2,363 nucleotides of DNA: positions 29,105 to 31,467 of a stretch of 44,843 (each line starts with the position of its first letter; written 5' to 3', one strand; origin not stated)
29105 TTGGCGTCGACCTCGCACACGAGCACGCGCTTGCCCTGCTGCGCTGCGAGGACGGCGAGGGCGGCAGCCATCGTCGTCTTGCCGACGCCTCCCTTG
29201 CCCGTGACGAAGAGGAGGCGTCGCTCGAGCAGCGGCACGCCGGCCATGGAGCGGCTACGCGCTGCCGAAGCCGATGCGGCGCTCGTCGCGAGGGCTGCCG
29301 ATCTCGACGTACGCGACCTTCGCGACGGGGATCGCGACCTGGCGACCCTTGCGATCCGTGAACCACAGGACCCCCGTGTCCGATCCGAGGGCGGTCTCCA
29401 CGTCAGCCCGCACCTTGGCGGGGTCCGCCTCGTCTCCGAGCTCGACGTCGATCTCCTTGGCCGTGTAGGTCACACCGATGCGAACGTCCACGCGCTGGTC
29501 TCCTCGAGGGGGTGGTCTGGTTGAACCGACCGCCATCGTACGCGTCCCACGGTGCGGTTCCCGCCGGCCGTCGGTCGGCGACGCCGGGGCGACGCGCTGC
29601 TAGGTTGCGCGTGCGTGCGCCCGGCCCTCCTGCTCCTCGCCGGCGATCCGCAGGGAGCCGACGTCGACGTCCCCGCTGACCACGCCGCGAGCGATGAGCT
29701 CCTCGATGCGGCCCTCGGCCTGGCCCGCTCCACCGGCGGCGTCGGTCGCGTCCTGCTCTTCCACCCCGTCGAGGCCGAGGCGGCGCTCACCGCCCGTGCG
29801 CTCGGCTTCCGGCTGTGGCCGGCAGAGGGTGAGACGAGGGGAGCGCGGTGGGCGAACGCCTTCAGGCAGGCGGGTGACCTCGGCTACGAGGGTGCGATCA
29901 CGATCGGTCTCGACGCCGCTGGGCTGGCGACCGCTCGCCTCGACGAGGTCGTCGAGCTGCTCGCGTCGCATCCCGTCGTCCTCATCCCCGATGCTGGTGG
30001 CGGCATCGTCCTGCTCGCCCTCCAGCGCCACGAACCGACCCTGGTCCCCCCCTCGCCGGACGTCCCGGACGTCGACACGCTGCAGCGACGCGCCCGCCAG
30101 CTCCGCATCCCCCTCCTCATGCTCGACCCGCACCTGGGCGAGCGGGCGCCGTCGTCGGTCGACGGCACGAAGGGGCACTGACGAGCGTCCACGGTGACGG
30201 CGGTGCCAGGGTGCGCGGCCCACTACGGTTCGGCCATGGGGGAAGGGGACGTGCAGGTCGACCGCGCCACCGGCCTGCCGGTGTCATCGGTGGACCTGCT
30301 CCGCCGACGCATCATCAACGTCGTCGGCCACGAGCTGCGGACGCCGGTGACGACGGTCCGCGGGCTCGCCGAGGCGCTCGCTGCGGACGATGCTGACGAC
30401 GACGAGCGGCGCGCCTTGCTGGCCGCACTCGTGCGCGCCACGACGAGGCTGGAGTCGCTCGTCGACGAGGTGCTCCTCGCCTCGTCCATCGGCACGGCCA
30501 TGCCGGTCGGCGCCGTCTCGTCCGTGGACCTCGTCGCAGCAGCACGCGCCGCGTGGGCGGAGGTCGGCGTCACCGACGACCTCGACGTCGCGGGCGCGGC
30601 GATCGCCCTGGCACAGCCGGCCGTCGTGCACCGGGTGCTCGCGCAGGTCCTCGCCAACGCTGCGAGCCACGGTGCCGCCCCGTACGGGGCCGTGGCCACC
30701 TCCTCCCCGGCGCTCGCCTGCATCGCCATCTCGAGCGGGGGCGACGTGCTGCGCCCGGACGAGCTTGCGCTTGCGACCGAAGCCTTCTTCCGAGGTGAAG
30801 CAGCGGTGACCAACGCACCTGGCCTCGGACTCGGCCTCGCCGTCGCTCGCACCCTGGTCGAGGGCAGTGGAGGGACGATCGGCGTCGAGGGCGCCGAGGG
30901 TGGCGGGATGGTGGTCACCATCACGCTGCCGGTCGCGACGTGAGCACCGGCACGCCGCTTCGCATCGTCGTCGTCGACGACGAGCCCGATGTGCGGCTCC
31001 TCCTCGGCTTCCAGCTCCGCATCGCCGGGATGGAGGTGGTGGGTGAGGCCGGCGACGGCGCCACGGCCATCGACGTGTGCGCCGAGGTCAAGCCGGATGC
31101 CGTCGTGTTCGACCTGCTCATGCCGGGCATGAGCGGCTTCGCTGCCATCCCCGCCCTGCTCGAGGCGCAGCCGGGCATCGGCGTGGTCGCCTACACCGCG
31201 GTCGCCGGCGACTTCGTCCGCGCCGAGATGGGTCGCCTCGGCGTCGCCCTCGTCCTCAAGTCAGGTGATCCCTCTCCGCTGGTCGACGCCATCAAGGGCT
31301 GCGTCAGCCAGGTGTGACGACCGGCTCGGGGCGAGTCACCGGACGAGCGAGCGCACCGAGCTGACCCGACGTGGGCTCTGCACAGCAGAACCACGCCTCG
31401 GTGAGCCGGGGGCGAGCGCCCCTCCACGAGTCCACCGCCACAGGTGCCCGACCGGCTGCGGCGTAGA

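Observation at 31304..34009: Uncharacterised two-gene cassette: L-amino-acid-ligase-like ATP-grasp enzyme plus B12-binding radical SAM enzyme with a CCAEP tail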

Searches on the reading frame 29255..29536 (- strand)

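Call 3: search_protein_families(library=pfam, proteins=[window:29255-29536:-], max_evalue=0.01)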
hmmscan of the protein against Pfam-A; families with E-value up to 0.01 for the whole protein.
window:29255-29536:- (93 aa): 1 family
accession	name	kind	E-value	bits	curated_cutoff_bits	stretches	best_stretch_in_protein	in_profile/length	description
PF11305.13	DUF3107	-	1.2e-19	70.8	27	1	16-91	1-73/73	Protein of unknown function (DUF3107)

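Call 4: search_protein_families(library=ncbifam, proteins=[window:29255-29536:-], max_evalue=0.01)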
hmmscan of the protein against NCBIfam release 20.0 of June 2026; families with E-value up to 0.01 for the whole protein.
window:29255-29536:- (93 aa): 0 families

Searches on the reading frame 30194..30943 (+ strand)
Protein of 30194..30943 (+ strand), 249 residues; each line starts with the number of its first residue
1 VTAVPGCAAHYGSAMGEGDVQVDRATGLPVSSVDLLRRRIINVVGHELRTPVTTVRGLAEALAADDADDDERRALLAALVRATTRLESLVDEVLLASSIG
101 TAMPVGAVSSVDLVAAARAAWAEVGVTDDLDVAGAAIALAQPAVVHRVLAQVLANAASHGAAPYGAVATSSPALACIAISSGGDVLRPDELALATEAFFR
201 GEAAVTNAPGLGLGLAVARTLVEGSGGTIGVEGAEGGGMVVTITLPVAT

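Call 3: search_protein_families(library=pfam, proteins=[window:30194-30943:+], max_evalue=0.01)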
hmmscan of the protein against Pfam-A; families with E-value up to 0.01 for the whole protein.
window:30194-30943:+ (249 aa): 2 families
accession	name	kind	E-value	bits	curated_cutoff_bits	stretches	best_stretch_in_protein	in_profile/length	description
PF00512.31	HisKA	-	4.7e-13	49.4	26.9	1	37-100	2-64/66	His Kinase A (phospho-acceptor) domain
PF02518.31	HATPase_c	-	1e-12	48.9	26.4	1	144-248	5-110/111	Histidine kinase-, DNA gyrase B-, and HSP90-like ATPase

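Call 4: search_protein_families(library=ncbifam, proteins=[window:30194-30943:+], max_evalue=0.01)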
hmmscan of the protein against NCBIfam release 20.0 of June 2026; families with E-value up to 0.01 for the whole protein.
window:30194-30943:+ (249 aa): 62 families (the best 25 are shown)
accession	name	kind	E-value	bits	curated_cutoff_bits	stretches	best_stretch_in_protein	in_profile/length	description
NF046044.1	PnpS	equivalog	5.3e-20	71.8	400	1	34-246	167-390/390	two-component system histidine kinase PnpS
TIGR02966.1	phoR_proteo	equivalog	5.5e-20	71.6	334.2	1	32-243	109-331/333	phosphate regulon sensor histidine kinase PhoR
TIGR01386.1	cztS_silS_copS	subfamily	3.8e-17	62.4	292.55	1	44-240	248-451/457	heavy metal sensor histidine kinase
NF040691.1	MtrAB_MtrB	equivalog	2.4e-16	59.9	450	1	35-247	269-492/507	MtrAB system histidine kinase MtrB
NF007898.0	PRK10604.1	equivalog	6.5e-16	58.5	478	1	37-248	212-424/433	two-component system sensor histidine kinase RstB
NF008468.0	PRK11360.1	equivalog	8.7e-16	57.4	646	1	42-248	401-609/616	two-component system sensor histidine kinase AtoS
NF033092.0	HK_WalK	equivalog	1e-14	54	725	1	33-247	368-594/594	cell wall metabolism sensor histidine kinase WalK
NF012163.2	BaeS_SmeS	equivalog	1.8e-14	53.5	500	1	36-246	239-457/457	sensor histidine kinase efflux regulator BaeS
NF041735.1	hist_kin_RppB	equivalog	2.9e-14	52.7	400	1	44-246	223-438/438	two-component system sensor histidine kinase RppB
NF033091.0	HK_VanS_ACDEFG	equivalog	3.6e-14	52.5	400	1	40-246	77-293/293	vancomycin resistance histidine kinase VanS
NF007793.0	PRK10490.1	equivalog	4.8e-14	51.3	1123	1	34-248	661-883/895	two-component system sensor histidine kinase KdpD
NF045595.1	HK_scytonemin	equivalog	9.3e-14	50.7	865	1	33-247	411-635/637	scytonemin biosynthesis sensor histidine kinase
NF007004.0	PRK09467.1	equivalog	1.5e-13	50.4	415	1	40-247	235-436/440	two-component system sensor histidine kinase EnvZ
NF008312.0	PRK11100.1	equivalog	2.5e-13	49.7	356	1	41-247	260-474/477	two-component system sensor histidine kinase CreC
NF007688.0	PRK10364.1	equivalog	3.4e-13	49.2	479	1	44-248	247-452/460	two-component system sensor histidine kinase ZraS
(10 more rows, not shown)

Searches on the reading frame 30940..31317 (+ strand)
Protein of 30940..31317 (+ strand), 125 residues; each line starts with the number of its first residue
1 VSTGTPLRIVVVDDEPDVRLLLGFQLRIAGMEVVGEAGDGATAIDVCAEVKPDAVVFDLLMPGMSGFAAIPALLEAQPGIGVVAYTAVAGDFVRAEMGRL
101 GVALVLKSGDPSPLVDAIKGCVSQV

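Call 3: search_protein_families(library=pfam, proteins=[window:30940-31317:+], max_evalue=0.01)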
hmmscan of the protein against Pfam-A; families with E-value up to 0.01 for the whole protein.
window:30940-31317:+ (125 aa): 1 family
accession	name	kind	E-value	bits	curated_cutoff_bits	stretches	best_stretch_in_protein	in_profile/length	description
PF00072.30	Response_reg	-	2.5e-17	63.5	30.2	1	9-118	1-110/111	Response regulator receiver domain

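Call 4: search_protein_families(library=ncbifam, proteins=[window:30940-31317:+], max_evalue=0.01)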
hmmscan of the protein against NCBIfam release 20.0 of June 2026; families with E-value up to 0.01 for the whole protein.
window:30940-31317:+ (125 aa): 72 families (the best 25 are shown)
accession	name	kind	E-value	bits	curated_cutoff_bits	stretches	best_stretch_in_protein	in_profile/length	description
NF007708.0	PRK10403.1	equivalog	1.5e-13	50.7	343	1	1-120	1-122/215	nitrate/nitrite response regulator protein NarP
NF001965.0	PRK00742.1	subfamily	1.1e-12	47.9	293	1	6-87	3-84/357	chemotaxis-specific protein-glutamate methyltransferase CheB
NF008469.0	PRK11361.1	equivalog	1.7e-12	46.8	714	1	8-90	6-87/461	acetoacetate metabolism transcriptional regulator AtoC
NF009206.0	PRK12555.1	subfamily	4e-12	45.8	342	1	8-85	2-79/340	chemotaxis-specific protein-glutamate methyltransferase CheB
NF007935.0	PRK10651.1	equivalog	7.5e-12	44.9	250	1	2-119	2-121/216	two-component system response regulator NarL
NF011896.0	PRK15369.1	equivalog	1.9e-11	43.9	242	1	25-120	23-119/211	two component system response regulator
NF007018.1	PRK09483.1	equivalog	2.3e-11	43.7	280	1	9-120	4-117/217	UvrY/SirA/GacA family response regulator transcription factor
NF045944.1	ResRegRpaBCyano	equivalog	3.6e-11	42.9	330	1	10-88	1-77/229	response regulator transcription factor RpaB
TIGR02875.1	spore_0_A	equivalog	5.6e-11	42.2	200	1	6-112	2-112/262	sporulation transcription factor Spo0A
NF011695.0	PRK15115.1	equivalog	3.7e-10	39.2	763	1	5-89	5-88/445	two-component system response regulator GlrR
TIGR01818.1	ntrC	equivalog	7.1e-10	38.3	558.6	1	9-88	1-79/463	nitrogen regulation protein NR(I)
NF041367.1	CheY_Halo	equivalog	1.1e-09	38.6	200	1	9-89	1-80/114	chemotaxis protein CheY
NF007135.0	PRK09581.1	equivalog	2.3e-09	36.6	474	1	8-73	4-68/457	PleD family two-component system response regulator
NF047785.1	respo_reg_MadR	equivalog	2.4e-09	36.9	300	1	7-120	1-119/209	MadR family response regulator transcription factor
NF007969.0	PRK10693.1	equivalog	3.3e-09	36.2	329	1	8-106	9-106/337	two-component system response regulator RssB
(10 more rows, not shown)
